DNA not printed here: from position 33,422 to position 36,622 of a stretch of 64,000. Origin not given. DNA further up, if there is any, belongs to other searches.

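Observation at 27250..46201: Candidate cell-envelope island: the triplet is bracketed by two exo-enzymes sharing an unassigned domain and sits next to a dedicated 7TM kinase/NarL pair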

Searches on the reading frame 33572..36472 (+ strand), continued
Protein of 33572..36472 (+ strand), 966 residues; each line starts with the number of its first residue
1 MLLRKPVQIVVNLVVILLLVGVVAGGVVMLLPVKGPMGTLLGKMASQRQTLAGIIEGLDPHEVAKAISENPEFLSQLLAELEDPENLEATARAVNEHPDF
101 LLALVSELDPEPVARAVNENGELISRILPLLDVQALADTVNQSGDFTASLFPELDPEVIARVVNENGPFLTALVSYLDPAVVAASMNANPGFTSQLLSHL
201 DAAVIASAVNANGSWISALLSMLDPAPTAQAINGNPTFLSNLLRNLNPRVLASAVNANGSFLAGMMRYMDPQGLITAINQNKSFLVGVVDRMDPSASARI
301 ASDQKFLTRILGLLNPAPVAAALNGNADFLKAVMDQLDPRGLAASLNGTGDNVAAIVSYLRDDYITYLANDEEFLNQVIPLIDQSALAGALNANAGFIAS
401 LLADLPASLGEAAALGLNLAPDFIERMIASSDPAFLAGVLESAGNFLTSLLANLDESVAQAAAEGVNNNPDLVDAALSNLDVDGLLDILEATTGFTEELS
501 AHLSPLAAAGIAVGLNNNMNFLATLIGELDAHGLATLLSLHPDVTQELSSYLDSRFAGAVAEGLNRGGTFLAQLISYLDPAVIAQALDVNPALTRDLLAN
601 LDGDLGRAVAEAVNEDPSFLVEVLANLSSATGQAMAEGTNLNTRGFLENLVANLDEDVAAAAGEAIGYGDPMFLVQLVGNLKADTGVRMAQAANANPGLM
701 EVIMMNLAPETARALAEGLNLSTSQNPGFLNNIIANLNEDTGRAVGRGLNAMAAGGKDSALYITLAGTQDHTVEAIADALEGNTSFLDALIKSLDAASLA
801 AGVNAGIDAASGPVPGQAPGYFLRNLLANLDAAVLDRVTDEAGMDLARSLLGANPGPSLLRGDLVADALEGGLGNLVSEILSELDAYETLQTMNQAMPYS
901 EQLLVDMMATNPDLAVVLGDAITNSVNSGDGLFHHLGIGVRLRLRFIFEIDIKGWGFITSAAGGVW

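Call 43: search_protein_representatives(alignment_id=A1)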
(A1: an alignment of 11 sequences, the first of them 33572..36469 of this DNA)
Query: 11 sequences, 976 profile positions. Proteins with E-value up to 0.001 (for the whole library): 263; up to 1e-10: 128; up to 1e-30: 51. The best 150 are listed.
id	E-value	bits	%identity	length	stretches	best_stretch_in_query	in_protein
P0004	0.0e+00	1343.3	-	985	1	2-975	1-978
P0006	0.0e+00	1335.3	-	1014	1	1-974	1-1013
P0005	0.0e+00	1235.1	-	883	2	1-416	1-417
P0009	0.0e+00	1107.9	-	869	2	1-420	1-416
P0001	0.0e+00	1068.5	-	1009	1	1-974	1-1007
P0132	4.4e-187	640.6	-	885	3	1-459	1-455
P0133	4.4e-142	491.6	-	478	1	501-963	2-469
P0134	6.5e-137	474.5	-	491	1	506-967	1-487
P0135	2.2e-130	452.9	-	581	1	403-930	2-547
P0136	1.4e-129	450.2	-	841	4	11-411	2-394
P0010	3.3e-129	449.0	-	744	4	72-283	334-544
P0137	1.2e-127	443.9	-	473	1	542-966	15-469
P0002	8.3e-109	381.5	-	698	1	432-967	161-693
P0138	3.3e-108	379.5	-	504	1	389-830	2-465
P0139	2.6e-103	363.3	-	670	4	107-350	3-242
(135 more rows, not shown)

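Call 45: search_protein_families(library=pfam, proteins=[L002:13017-16214:+], max_evalue=10)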
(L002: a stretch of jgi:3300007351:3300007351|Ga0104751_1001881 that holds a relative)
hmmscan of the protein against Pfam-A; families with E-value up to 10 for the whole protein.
L002:13017-16214:+ (1066 aa): 2 families
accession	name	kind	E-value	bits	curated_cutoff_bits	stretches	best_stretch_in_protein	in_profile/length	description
PF07494.17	Reg_prop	-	4.2e-05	23.7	20.4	1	703-723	3-23/24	Two component regulator propeller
PF01833.30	TIG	-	0.00064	20.1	20.9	1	921-986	11-73/84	IPT/TIG domain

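Call 48: fold_search(model_id=the predicted structure, library=pdb)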
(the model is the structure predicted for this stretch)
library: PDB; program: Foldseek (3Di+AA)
matches with E <= 10: 1090; with E <= 0.001: 240
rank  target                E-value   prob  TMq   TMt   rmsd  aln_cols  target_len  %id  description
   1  7z8t_D                3.7e-07  1.00  0.20  0.18  37.7      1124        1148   12  CAND1-SCF-SKP2 CAND1 engaged SCF rocked (released 2023-04-19)
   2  4a0c_A                4.8e-07  1.00  0.17  0.15  35.5      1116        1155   12  Structure of the CAND1-CUL4B-RBX1 complex (released 2011-11-30)
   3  9g33_UJ               1.1e-06  1.00  0.16  0.12  21.5      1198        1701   11  Stalled 90S - Utp23-Krr1-deltaC3 (released 2025-06-18)
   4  7kzq_V                1.7e-06  1.00  0.15  0.14  38.7      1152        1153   12  Structure of the human Fanconi anaemia Core-ID complex (released 2021-03-10)
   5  8aaf_e                1.8e-06  1.00  0.14  0.10  25.8      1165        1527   12  Yeast RQC complex in state G (released 2023-03-08)
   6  9ofv_e                2.0e-06  1.00  0.14  0.10  25.9      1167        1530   12  Consensus reconstruction of the eukaryotic Ribosome-associated Quality Control complex (released 2025-06-11)
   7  7z8r_D                2.5e-06  1.00  0.15  0.14  37.7      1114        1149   13  CAND1-CUL1-RBX1 (released 2023-04-19)
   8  7kzt_V                3.8e-06  1.00  0.16  0.14  37.6      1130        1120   11  Structure of the human fanconi anaemia Core-UBE2T-ID-DNA complex in intermediate state (released 2021-03-10)
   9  9n77_LM               4.0e-06  1.00  0.17  0.11  25.0      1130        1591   10  SSU processome maturation and disassembly, State K (released 2025-11-05)
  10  4a0c_B                4.3e-06  1.00  0.17  0.15  33.1      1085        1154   13  Structure of the CAND1-CUL4B-RBX1 complex (released 2011-11-30)
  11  8h5b_A                4.4e-06  1.00  0.17  0.18  35.2      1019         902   12  The cryo-EM structure of nuclear transport receptor Kap114p complex with yeast TATA-box binding protein (released 2023-09-20)
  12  9n75_LM               4.4e-06  1.00  0.15  0.11  27.4      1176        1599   12  SSU processome maturation and disassembly, State I (released 2025-11-05)
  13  7z8v_D                4.6e-06  1.00  0.18  0.16  38.1      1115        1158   12  CAND1-SCF-SKP2 (SKP1deldel) CAND1 engaged SCF rocked (released 2023-04-19)
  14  6xte_A                7.5e-06  1.00  0.17  0.16  37.2      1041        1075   11  Human karyopherin RanBP5 (isoform-1) (released 2020-04-22)
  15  9n74_LM               9.7e-06  1.00  0.21  0.15  21.1      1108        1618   12  SSU processome maturation and disassembly, State H (released 2025-10-29)
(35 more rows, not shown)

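Call 65: find_encoding_contigs(protein=P0136, flank=10000, max_places=2)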
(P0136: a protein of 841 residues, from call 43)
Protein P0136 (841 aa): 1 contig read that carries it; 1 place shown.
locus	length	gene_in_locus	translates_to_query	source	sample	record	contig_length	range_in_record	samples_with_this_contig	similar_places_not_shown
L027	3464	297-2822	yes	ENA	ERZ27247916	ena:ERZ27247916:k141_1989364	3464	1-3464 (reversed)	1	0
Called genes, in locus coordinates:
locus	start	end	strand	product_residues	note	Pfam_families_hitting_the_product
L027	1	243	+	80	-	?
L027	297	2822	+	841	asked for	-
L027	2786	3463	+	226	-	?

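Call 68: search_protein_families(library=ncbifam, proteins=[window:33572-36472:+], max_evalue=0.001)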
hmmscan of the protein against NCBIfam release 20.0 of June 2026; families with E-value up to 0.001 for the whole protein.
window:33572-36472:+ (966 aa): 0 families

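Call 98: search_protein_families(library=padloc, proteins=[window:33572-36472:+], max_evalue=0.001)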
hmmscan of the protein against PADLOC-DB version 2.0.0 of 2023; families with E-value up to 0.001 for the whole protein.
window:33572-36472:+ (966 aa): 0 families
